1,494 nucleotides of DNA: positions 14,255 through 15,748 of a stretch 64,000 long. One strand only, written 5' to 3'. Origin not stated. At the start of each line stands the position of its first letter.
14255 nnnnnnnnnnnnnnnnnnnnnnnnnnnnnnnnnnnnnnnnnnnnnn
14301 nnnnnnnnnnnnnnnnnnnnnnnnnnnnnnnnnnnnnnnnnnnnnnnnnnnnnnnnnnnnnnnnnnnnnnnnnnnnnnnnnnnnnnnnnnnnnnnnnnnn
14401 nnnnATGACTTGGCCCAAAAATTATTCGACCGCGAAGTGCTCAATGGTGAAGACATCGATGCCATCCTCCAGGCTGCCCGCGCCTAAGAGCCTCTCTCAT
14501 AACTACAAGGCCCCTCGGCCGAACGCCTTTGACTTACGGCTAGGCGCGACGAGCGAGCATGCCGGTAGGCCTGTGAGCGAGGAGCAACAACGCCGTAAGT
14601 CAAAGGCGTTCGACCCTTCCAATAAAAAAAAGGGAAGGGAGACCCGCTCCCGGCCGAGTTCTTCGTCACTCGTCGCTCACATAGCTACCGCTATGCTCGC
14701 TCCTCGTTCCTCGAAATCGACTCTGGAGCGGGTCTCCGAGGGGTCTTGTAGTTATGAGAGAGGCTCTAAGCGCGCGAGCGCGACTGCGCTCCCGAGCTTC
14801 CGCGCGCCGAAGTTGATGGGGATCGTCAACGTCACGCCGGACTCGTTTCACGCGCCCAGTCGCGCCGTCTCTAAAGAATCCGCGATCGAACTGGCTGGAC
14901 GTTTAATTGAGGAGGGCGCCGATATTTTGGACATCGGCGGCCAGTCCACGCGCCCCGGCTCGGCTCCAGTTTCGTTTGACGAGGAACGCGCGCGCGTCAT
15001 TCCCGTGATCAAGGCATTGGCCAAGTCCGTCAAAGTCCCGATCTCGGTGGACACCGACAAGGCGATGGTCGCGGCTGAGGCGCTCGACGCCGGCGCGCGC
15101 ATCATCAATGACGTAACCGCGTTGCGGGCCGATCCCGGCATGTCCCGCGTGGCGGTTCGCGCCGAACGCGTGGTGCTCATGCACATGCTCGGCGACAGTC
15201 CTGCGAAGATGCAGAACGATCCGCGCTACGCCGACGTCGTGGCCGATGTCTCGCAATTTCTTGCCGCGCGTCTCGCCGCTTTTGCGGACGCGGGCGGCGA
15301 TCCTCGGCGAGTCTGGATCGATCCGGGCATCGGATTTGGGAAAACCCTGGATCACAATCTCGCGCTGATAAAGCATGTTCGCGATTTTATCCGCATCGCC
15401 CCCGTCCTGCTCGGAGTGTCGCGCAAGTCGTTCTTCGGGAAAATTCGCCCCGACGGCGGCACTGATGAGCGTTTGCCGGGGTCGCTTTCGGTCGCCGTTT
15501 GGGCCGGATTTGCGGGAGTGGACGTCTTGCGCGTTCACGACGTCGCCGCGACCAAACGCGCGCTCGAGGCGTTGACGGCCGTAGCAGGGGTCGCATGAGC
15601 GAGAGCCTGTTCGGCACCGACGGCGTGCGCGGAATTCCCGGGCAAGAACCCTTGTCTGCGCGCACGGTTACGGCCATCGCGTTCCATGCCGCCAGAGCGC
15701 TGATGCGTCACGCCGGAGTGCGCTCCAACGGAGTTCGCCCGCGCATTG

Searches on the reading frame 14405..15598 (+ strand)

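Call 6: search_protein_families(library=pfam, proteins=[window:14405-15598:+], max_evalue=0.01)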
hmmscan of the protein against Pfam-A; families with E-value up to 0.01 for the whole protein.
window:14405-15598:+ (397 aa): 1 family
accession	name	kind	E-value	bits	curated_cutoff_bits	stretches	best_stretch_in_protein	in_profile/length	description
PF00809.28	Pterin_bind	-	7.9e-75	252.1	25.5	1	138-378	1-244/244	Pterin binding enzyme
